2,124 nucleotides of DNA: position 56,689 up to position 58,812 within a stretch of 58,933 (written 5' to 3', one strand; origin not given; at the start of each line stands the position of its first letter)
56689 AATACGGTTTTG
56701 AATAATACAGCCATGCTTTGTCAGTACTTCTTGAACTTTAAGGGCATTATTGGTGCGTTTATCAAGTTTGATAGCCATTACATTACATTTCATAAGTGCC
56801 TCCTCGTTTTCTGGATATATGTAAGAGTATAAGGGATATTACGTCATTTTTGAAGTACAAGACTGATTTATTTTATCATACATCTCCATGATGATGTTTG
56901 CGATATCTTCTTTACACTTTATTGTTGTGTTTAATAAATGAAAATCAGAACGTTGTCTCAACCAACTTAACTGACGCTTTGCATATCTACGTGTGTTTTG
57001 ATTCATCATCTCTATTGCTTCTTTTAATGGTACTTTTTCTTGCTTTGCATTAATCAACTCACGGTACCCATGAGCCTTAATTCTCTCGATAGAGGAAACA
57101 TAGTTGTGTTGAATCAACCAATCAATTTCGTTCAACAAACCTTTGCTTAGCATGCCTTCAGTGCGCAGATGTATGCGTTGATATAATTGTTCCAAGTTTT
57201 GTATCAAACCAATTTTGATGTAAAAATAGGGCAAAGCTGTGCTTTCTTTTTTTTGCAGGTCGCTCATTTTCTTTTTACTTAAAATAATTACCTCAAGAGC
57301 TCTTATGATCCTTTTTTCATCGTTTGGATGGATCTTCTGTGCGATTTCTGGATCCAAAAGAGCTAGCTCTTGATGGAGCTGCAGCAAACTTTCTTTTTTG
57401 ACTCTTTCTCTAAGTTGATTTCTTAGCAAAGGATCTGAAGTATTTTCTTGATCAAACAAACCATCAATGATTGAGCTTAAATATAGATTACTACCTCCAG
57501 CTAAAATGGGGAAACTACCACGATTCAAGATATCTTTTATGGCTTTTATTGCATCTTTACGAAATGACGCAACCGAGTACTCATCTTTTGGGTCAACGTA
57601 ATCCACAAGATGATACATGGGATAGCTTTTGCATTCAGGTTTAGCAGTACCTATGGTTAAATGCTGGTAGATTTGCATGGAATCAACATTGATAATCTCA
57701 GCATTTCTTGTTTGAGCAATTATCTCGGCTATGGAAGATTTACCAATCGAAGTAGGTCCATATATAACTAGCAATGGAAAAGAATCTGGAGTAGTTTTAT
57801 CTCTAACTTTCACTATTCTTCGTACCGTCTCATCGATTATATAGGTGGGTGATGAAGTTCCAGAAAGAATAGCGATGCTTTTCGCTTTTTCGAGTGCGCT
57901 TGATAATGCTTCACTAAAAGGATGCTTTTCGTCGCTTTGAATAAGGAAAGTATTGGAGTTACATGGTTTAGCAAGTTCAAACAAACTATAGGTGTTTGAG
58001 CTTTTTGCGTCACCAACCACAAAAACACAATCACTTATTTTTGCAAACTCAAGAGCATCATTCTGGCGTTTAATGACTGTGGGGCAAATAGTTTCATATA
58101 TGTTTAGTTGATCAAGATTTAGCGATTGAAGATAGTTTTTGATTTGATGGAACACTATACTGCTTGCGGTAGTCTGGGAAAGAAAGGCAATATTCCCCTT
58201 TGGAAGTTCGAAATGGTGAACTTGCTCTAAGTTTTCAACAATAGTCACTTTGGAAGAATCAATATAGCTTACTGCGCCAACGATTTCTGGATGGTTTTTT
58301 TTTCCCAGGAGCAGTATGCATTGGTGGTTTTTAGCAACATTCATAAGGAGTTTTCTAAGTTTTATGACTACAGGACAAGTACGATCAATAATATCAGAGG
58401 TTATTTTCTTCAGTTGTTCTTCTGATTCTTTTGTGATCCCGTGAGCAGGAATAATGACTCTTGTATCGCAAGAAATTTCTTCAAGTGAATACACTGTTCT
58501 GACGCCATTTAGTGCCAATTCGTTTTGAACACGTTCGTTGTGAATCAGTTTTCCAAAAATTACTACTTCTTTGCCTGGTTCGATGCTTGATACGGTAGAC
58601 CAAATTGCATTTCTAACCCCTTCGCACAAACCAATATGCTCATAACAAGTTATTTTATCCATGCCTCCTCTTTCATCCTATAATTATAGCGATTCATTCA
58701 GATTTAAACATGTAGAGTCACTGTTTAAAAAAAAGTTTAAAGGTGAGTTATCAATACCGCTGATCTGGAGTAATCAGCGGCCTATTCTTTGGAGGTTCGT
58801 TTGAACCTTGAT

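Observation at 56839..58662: IspH-MiaA gene fusion: DMAPP producer fused to DMAPP-consuming tRNA prenyltransferase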

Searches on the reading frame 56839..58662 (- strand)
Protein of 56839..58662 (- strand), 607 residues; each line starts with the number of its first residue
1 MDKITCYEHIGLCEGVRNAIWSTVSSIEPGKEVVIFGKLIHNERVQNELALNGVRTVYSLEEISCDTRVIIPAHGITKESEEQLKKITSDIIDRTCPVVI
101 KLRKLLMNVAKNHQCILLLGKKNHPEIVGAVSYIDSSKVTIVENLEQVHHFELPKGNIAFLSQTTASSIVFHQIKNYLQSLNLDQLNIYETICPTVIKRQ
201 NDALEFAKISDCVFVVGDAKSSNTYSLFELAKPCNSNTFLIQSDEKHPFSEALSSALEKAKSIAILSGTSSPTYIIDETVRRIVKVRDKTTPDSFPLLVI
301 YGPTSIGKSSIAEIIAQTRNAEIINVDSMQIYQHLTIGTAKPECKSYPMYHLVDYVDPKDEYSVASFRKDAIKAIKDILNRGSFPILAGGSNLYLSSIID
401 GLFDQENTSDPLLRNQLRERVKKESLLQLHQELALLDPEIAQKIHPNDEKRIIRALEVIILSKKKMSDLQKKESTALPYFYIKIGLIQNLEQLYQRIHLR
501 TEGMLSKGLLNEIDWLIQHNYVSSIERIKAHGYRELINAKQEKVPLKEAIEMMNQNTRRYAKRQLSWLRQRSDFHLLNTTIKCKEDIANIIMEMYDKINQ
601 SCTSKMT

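Call 3: search_protein_families(library=pfam, proteins=[window:56839-58662:-], max_evalue=0.01)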
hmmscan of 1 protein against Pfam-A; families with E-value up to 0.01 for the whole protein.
window:56839-58662:- (607 aa): 5 families
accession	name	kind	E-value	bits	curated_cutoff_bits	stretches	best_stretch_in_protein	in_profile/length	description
PF01715.23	IPPT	-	2e-73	247.5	23.6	1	330-570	1-242/243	IPP transferase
PF02401.23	LYTB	-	3.1e-62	210.7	24.5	1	5-283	2-266/267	LytB protein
PF01745.22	IPT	-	4.9e-07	29.8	20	1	298-343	4-49/233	Isopentenyl transferase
PF02224.24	Cytidylate_kin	-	0.00023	21.4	26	0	300-345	3-46/211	Cytidylate kinase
PF00004.35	AAA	-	0.0025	18.7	21.2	0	299-334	2-37/131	ATPase family associated with various cellular activities (AAA)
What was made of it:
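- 56839..58662 (-): Complete ispH-miaA fusion gene (607 codons plus stop). Pfam LYTB plus IPPT (call 3).
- Checked: Pfam LYTB covers aa 5-283 (profile 2-266 of 267, E = 3e-62) and IPPT covers aa 330-570 (profile 1-242 of 243, E = 2e-73) (call 3).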

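Call 4: search_protein_families(library=ncbifam, proteins=[window:56839-58662:-], max_evalue=0.01)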
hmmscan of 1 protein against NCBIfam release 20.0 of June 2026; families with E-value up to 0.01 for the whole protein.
window:56839-58662:- (607 aa): 10 families
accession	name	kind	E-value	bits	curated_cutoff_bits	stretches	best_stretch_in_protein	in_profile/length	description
TIGR00174.1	miaA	equivalog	1.1e-80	271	148.65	1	298-579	2-285/288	tRNA (adenosine(37)-N6)-dimethylallyltransferase MiaA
NF000907.0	PRK00087.1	equivalog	2.6e-61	207.7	624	1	4-290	3-282/671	bifunctional 4-hydroxy-3-methylbut-2-enyl diphosphate reductase/30S ribosomal protein S1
TIGR00216.1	ispH_lytB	equivalog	1.9e-59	201.2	187.85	1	3-283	1-279/282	4-hydroxy-3-methylbut-2-enyl diphosphate reductase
NF002187.0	PRK01045.1-1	equivalog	8.9e-59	198.9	276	1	3-286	2-278/282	4-hydroxy-3-methylbut-2-enyl diphosphate reductase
NF009024.0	PRK12360.1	equivalog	2.2e-48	165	387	1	3-284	2-279/281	4-hydroxy-3-methylbut-2-enyl diphosphate reductase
NF002190.0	PRK01045.1-4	subfamily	9.1e-42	143.1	389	1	8-285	13-291/321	4-hydroxy-3-methylbut-2-enyl diphosphate reductase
NF002188.0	PRK01045.1-2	equivalog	1.4e-36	126.2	420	1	8-288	7-286/315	4-hydroxy-3-methylbut-2-enyl diphosphate reductase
NF002189.0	PRK01045.1-3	equivalog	6.2e-32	110.8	444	1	8-283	20-293/326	4-hydroxy-3-methylbut-2-enyl diphosphate reductase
NF009911.0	PRK13371.1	equivalog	6.4e-26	91.3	440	2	4-149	57-208/405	4-hydroxy-3-methylbut-2-enyl diphosphate reductase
TIGR00017.1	cmk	equivalog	0.0016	18.2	135.55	0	298-337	5-42/217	(d)CMP kinase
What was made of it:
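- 56839..58662 (-): NCBIfam ispH and miaA both above their cutoffs (call 4).
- On IspH/LytB, HMBPP reductase (PF02401, TIGR00216): TIGR00216 scores 201.2 bits (cutoff 187.85) over 1-279 of 282 (calls 3, 4).
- On MiaA, tRNA (adenosine37-N6)-dimethylallyltransferase (PF01715, TIGR00174): TIGR00174 scores 271 bits (cutoff 148.65) over 2-285 of 288 (calls 3, 4).
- Checked: NCBIfam TIGR00216 (ispH) scores 201.2 bits against a cutoff of 187.85, and TIGR00174 (miaA) scores 271 bits against 148.65 (call 4).
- Both domains are full length and above the curated family cutoffs (calls 3, 4).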

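Call 5: find_homologous_proteins(query=window:56839-58662:-)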
Query window:56839-58662:- (607 aa): 57 proteins with E <= 0.001 among 8000 candidates.
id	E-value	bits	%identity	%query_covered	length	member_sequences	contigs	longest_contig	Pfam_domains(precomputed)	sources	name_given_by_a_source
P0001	0.0e+0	1342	100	100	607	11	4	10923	PF01745.23,PF01715.24,PF02401.24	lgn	-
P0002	0.0e+0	1049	80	99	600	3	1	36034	PF01745.23,PF01715.24,PF02401.24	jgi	jgi:tRNA dimethylallyltransferase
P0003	0.0e+0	1038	79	100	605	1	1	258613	PF01745.23,PF01715.24,PF02401.24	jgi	jgi:tRNA dimethylallyltransferase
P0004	1.0e-283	960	74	99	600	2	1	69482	PF01745.23,PF01715.24,PF02401.24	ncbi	-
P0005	3.4e-282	955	73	99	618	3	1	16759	PF01745.23,PF01715.24,PF02401.24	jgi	jgi:tRNA dimethylallyltransferase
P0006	3.4e-236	803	63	99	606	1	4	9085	PF01745.23,PF01715.24,PF02401.24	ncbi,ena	-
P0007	2.2e-224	764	59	98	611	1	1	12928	PF01745.23,PF01715.24,PF02401.24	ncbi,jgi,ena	-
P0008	4.0e-171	589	49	97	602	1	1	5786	PF01745.23,PF01715.24,PF02401.24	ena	-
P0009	5.6e-169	582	50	94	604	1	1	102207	PF01745.23,PF01715.24,PF02401.24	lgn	-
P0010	6.4e-168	578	48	98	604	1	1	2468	PF01745.23,PF01715.24,PF02401.24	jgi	jgi:tRNA dimethylallyltransferase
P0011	1.1e-167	577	49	98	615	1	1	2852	PF01745.23,PF01715.24,PF02401.24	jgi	jgi:tRNA dimethylallyltransferase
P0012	1.6e-167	577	48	98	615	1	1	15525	PF01745.23,PF01715.24,PF02401.24,PF13191.13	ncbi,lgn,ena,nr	ncbi:MAG: tRNA (adenosine(37)-N6)-dimethylallyltransferase MiaA [Caldisericia bacterium]|nr:tRNA (ad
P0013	4.2e-167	575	49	96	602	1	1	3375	PF01745.23,PF01715.24,PF02401.24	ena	-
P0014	5.9e-167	575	49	98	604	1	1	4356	PF01745.23,PF01715.24,PF02401.24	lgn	-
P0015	7.1e-167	575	46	98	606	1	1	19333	PF01745.23,PF01715.24,PF02401.24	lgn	-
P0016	2.1e-166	573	50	94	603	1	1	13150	PF01745.23,PF01715.24,PF02401.24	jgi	jgi:tRNA dimethylallyltransferase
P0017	3.8e-166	572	48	94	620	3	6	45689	PF01745.23,PF01715.24,PF02401.24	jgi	jgi:tRNA dimethylallyltransferase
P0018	1.5e-164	567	47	95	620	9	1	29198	PF01745.23,PF01715.24,PF02401.24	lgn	-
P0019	2.7e-164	566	45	99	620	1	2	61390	PF01745.23,PF01715.24,PF02401.24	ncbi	-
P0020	8.5e-164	564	47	98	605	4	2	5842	PF01745.23,PF01715.24,PF02401.24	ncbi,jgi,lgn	jgi:tRNA dimethylallyltransferase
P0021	1.6e-163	564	46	95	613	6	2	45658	PF01745.23,PF01715.24,PF02401.24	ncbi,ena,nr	ncbi:MAG TPA: tRNA (adenosine(37)-N6)-dimethylallyltransferase MiaA [Caldisericia bacterium]|nr:tRNA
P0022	2.5e-163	563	46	98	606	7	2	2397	PF01715.24,PF02401.24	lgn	-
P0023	6.5e-162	558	45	98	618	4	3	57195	PF01745.23,PF01715.24,PF02401.24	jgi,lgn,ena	-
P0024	7.8e-162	558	46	95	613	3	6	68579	PF01745.23,PF01715.24,PF02401.24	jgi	jgi:tRNA dimethylallyltransferase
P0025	3.0e-158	546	45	100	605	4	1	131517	PF01715.24,PF02401.24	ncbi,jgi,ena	-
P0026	1.2e-152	528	45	96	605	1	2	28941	PF01745.23,PF01715.24,PF02401.24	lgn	-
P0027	4.4e-152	526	46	95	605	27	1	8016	PF01745.23,PF01715.24,PF02401.24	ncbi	-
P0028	1.6e-151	524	45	98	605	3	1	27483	PF01745.23,PF01715.24,PF02401.24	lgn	-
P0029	3.7e-149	516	45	99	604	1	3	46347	PF01745.23,PF01715.24,PF02401.24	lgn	-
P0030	1.9e-131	458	47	77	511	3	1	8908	PF01745.23,PF01715.24,PF02401.24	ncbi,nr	ncbi:MAG: tRNA (adenosine(37)-N6)-dimethylallyltransferase MiaA, partial [Caldisericia bacterium]|nr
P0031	3.9e-50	189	40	47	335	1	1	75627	PF01745.23,PF01715.24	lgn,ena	-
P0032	5.4e-50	189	38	47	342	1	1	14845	PF01745.23,PF01715.24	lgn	-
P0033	1.8e-48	184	35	51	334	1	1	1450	PF01745.23,PF01715.24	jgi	jgi:tRNA dimethylallyltransferase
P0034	4.5e-48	182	36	49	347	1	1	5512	PF01745.23,PF01715.24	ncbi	-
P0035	7.3e-45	172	36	51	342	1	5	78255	PF01745.23,PF01715.24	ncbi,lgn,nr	ncbi:MAG: tRNA (adenosine(37)-N6)-dimethylallyltransferase MiaA [Actinobacteria bacterium]|nr:tRNA (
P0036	6.3e-44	169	35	46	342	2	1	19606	PF01745.23,PF01715.24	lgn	-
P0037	7.7e-36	142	35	49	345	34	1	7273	PF01745.23,PF01715.24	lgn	-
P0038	3.6e-34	137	32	50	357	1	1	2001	PF01745.23,PF01715.24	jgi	jgi:tRNA dimethylallyltransferase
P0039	6.3e-34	136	35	49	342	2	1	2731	PF01745.23,PF01715.24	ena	-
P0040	2.2e-30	124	34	46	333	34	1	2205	PF01745.23,PF01715.24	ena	-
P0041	2.4e-30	124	34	47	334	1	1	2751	PF01745.23,PF01715.24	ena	-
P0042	2.4e-30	124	34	47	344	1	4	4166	PF01745.23,PF01715.24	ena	-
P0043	4.9e-30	123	32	47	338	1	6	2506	PF01745.23,PF01715.24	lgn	-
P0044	6.7e-28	116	29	46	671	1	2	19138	PF00575.30,PF23459.2,PF02401.24,PF13509.13,PF21710.4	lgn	-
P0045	2.2e-26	111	31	48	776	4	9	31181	PF00575.30,PF23459.2,PF02401.24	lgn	-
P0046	2.7e-24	104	27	46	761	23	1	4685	PF00575.30,PF23459.2,PF02401.24,PF21710.4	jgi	-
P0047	7.2e-24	103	30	45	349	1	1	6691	PF01745.23,PF01715.24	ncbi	-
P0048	2.0e-23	101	28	46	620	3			PF00575.30,PF23459.2,PF02401.24,PF21710.4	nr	nr:bifunctional 4-hydroxy-3-methylbut-2-enyl diphosphate reductase/30S ribosomal protein S1 [Bacillo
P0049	2.0e-21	94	28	61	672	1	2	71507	PF00575.30,PF23459.2,PF02401.24,PF24685.2,PF21710.4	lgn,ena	-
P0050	2.8e-21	94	27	45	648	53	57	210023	PF00575.30,PF23459.2,PF02401.24,PF21710.4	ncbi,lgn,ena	-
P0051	8.1e-20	89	32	33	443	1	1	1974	PF01715.24,PF00005.34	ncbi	-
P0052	3.8e-14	71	26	47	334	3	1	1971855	PF02401.24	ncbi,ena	-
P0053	2.3e-13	68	27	44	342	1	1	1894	PF02401.24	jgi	jgi:4-hydroxy-3-methylbut-2-enyl diphosphate reductase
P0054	1.0e-12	66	26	44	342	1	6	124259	PF02401.24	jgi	jgi:4-hydroxy-3-methylbut-2-enyl diphosphate reductase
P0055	1.4e-12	65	26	44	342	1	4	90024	PF02401.24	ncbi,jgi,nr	ncbi:MAG: 4-hydroxy-3-methylbut-2-enyl diphosphate reductase [Actinobacteria bacterium]|jgi:4-hydrox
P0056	1.5e-12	65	26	44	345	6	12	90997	PF02401.24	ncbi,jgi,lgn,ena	jgi:4-hydroxy-3-methylbut-2-enyl diphosphate reductase (EC 1.17.1.2)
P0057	4.9e-7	47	25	45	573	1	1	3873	PF02401.24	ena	-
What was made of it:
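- Closest known: IspH-RPS1 fusion proteins. Same: The short (about 280 aa) Clostridia/Aquifex-type IspH is the closest relative of this IspH half: NF000907 gives the best IspH-type score, 207.7 bits (call 4), and the IspH-S1 proteins are 27-31% identical (call 5).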

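Call 12: find_related_loci(query=A1, collection=genome_contigs, flank=10000)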
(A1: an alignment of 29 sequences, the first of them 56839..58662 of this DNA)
Query A1 (607 aa) in genome_contigs; peptide patterns used: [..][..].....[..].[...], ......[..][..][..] (x = any residue, [..] = any of these).
600 stretches matched a pattern (row limit reached: there are more); 600 encode a relative of the query (tblastn E <= 1e-3); the best 80 are kept; 80 distinct loci.
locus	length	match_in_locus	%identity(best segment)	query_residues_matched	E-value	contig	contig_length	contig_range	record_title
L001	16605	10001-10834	42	296-570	3e-64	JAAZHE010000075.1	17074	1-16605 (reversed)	MAG: Bacillota bacterium isolate AS15tlH2ME_178 52215_AS15, whole genome shotgun sequence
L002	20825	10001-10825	41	297-569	5e-62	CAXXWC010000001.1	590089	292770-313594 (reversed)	MAG: Desulfobacterales bacterium isolate 0c1ee1e2-2e93-4d1f-b680-5c09bdc3d0f4 genome assembly, contig: contig_1, whole g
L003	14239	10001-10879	38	297-587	8e-61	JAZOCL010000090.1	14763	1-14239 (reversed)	MAG: Clostridia bacterium isolate T1900044756_TS20190222.MAGScoT_cleanbin_000032 SGB_2281_k141_674015, whole genome shot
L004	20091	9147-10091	37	289-607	4e-61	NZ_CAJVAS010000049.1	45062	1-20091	Paenibacillus solanacearum isolate CIP111600, whole genome shotgun sequence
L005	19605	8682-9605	35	297-604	5e-61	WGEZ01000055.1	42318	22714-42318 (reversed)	MAG: Nitrospirae bacterium isolate S146_64 k151_432634, whole genome shotgun sequence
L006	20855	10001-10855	40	297-580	1e-60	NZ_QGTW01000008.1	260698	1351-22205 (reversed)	Cytobacillus oceanisediminis strain 15_TX Ga0227248_108, whole genome shotgun sequence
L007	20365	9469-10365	39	296-590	1e-60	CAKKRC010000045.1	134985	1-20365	Nitrospiria bacterium isolate Hainich-H41-bin277-1 genome assembly, contig: H41-bin277_1_Hain_H41_02um_R3_52_length_1349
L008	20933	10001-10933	37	293-601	1e-60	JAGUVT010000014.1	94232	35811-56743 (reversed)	MAG: Deltaproteobacteria bacterium isolate DeMMO5_3 c_000000031937, whole genome shotgun sequence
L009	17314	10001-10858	39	296-578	4e-60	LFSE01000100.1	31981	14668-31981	MAG: Clostridiales bacterium DTU074 scaffold15458, whole genome shotgun sequence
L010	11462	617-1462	40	297-580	3e-59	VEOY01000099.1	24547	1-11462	MAG: Nitrospirae bacterium isolate MnB_6 Mn-Nitrospirae-1_79495, whole genome shotgun sequence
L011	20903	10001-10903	39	296-598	7e-59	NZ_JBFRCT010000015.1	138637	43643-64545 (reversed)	Paenibacillus sp. YAF4_2 SCAFFOLD_14, whole genome shotgun sequence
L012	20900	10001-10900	37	295-591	2e-58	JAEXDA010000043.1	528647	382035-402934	MAG: Bacillota bacterium isolate OH_HBB_134 k127_661176, whole genome shotgun sequence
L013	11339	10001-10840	37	293-570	1e-58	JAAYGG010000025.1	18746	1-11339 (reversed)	MAG: Bacillota bacterium isolate AS09scLD_203 24295_AS09, whole genome shotgun sequence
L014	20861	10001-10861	37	297-581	1e-58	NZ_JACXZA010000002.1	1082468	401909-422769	Paenibacillus terricola strain PR3 contig2, whole genome shotgun sequence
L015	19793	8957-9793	40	296-569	3e-58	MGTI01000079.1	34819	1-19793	MAG: Desulfobacterales bacterium GWB2_56_26 gwb2_scaffold_2196, whole genome shotgun sequence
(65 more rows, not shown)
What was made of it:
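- Tried and rejected: genome_contigs scan (call 12).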

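Call 14: list_cluster_members(proteins=[P0001, P0004, P0006, P0007, P0012, P0019, P0021, P0025, P0027, P0020])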
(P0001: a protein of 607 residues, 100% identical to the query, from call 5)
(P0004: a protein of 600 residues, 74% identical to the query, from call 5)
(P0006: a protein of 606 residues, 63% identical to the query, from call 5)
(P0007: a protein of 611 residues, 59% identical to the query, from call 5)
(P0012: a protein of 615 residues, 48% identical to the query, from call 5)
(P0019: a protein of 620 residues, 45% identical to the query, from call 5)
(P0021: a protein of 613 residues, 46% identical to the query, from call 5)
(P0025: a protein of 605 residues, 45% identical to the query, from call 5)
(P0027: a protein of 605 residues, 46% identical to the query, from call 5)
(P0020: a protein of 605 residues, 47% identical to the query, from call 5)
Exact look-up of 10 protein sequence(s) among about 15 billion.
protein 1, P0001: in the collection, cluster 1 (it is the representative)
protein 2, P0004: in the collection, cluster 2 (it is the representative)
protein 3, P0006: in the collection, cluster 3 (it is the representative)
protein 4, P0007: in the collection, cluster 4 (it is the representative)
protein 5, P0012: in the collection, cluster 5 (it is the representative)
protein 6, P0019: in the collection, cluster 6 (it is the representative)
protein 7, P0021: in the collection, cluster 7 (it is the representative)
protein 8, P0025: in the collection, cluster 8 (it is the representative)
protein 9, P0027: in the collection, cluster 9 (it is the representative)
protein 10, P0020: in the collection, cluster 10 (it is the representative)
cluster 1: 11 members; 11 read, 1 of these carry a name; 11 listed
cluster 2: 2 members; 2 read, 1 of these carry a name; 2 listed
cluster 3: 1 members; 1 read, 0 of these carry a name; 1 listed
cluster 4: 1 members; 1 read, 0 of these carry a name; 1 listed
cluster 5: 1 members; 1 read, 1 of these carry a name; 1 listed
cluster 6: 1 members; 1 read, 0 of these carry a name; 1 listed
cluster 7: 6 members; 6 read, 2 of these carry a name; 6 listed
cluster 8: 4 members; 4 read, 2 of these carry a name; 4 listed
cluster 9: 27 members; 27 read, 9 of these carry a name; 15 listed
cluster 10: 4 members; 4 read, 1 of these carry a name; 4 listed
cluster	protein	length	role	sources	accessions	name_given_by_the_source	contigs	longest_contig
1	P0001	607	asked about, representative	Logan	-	-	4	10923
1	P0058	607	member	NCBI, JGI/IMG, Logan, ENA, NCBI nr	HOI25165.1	MAG TPA: tRNA (adenosine(37)-N6)-dimethylallyltransferase MiaA [Caldisericia bacterium] | tRNA (adenosine(37)-N6)-dimethylallyltransferase MiaA [Caldisericia bacterium]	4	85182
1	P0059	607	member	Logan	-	-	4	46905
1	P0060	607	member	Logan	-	-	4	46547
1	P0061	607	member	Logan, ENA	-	-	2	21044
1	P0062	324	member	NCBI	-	-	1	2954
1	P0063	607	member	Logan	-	-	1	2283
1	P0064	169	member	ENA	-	-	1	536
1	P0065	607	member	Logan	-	-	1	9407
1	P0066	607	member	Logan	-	-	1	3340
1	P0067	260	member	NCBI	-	-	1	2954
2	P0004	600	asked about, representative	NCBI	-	-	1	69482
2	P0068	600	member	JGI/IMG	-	tRNA dimethylallyltransferase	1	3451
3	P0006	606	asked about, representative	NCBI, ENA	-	-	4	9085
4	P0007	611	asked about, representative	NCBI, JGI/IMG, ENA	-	-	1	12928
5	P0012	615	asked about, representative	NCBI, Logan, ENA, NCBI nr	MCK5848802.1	MAG: tRNA (adenosine(37)-N6)-dimethylallyltransferase MiaA [Caldisericia bacterium] | tRNA (adenosine(37)-N6)-dimethylallyltransferase MiaA [Caldisericia bacterium]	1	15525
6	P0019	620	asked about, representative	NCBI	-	-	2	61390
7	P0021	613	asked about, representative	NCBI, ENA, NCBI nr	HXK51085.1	MAG TPA: tRNA (adenosine(37)-N6)-dimethylallyltransferase MiaA [Caldisericia bacterium] | tRNA (adenosine(37)-N6)-dimethylallyltransferase MiaA [Caldisericia bacterium]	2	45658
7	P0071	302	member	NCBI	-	-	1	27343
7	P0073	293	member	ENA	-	-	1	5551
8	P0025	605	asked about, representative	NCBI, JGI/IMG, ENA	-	-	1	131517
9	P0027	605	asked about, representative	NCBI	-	-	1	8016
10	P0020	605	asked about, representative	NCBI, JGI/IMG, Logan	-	tRNA dimethylallyltransferase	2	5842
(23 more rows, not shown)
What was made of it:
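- P0067 (260 aa) and P0062 (324 aa) sit on one 2.9-kb contig, and there are also P0071 and P0073 (call 14).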

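Call 23: find_encoding_contigs(protein=P0003, flank=10000, max_places=2)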
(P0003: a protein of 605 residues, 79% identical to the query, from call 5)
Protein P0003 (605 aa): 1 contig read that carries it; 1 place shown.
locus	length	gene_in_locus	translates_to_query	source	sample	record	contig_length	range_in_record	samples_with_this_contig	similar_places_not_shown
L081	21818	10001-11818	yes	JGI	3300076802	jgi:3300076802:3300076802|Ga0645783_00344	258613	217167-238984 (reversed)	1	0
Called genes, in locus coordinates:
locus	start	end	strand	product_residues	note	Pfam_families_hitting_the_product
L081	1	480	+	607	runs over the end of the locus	PF02734:Dak2, PF21645:FakA-like_M (weak), PF02645:DegV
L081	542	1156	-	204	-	PF00081:Sod_Fe_N, PF02777:Sod_Fe_C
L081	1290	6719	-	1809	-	PF07833:Cu_amine_oxidN1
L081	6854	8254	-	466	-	PF01554:MatE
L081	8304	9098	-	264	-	-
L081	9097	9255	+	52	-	-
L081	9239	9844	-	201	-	PF14333:DUF4389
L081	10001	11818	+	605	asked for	PF02401:LYTB, PF01745:IPT (weak), PF01715:IPPT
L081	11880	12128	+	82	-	-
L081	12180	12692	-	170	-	-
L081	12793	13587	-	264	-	PF00899:ThiF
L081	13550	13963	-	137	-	PF02391:MoaE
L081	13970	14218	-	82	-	PF02597:ThiS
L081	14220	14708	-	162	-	PF00994:MoCF_biosynth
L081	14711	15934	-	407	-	PF03453:MoeA_N, PF00994:MoCF_biosynth, PF03454:MoeA_C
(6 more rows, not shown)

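Call 24: find_encoding_contigs(protein=P0025, flank=10000, max_places=2)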
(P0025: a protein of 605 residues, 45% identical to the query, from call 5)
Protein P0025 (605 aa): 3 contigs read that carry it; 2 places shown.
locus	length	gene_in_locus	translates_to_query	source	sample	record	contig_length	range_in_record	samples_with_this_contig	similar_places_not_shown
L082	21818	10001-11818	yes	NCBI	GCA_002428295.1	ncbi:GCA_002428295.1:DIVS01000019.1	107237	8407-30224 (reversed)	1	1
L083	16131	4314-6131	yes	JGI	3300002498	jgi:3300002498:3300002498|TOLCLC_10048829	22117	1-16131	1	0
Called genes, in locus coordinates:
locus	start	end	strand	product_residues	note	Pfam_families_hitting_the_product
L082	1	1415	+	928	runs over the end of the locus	PF00005:ABC_tran (faint), PF02463:SMC_N (faint), PF03193:RsgA_GTPase (faint), PF13191:AAA_16 (faint), PF13304:AAA_21 (faint), PF13555:AAA_29 (faint), PF17760:UvrA_inter, PF17755:UvrA_DNA-bind, +1 more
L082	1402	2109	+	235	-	-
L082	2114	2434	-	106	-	PF02635:DsrE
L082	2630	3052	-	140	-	PF13673:Acetyltransf_10, PF00583:Acetyltransf_1, PF13527:Acetyltransf_9, PF21926:FeeM (faint), PF13444:Acetyltransf_5 (faint), PF13508:Acetyltransf_7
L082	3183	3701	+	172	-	-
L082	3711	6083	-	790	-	PF00488:MutS_V, PF01713:Smr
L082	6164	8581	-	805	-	PF03483:B3_4, PF03484:B5, PF17759:tRNA_synthFbeta, PF03147:FDX-ACB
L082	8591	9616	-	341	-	PF02912:Phe_tRNA-synt_N, PF01409:tRNA-synt_2d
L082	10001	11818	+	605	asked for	PF02401:LYTB, PF01715:IPPT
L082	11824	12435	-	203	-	PF12804:NTP_transf_3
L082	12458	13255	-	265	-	PF01226:Form_Nir_trans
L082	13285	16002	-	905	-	PF00111:Fer2 (weak), PF13510:Fer2_4, PF10588:NADH-G_4Fe-4S_3, PF12838:Fer4_7 (weak), PF22117:Fer4_Nqo3, PF04879:Molybdop_Fe4S4, PF00384:Molybdopterin, PF01568:Molydop_binding, +2 more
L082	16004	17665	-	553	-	PF01512:Complex1_51K, PF10589:NADH_4Fe-4S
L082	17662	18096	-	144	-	PF01257:2Fe-2S_thioredx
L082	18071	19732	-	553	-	PF01257:2Fe-2S_thioredx (weak), PF01512:Complex1_51K, PF10589:NADH_4Fe-4S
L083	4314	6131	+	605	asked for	PF02401:LYTB, PF01715:IPPT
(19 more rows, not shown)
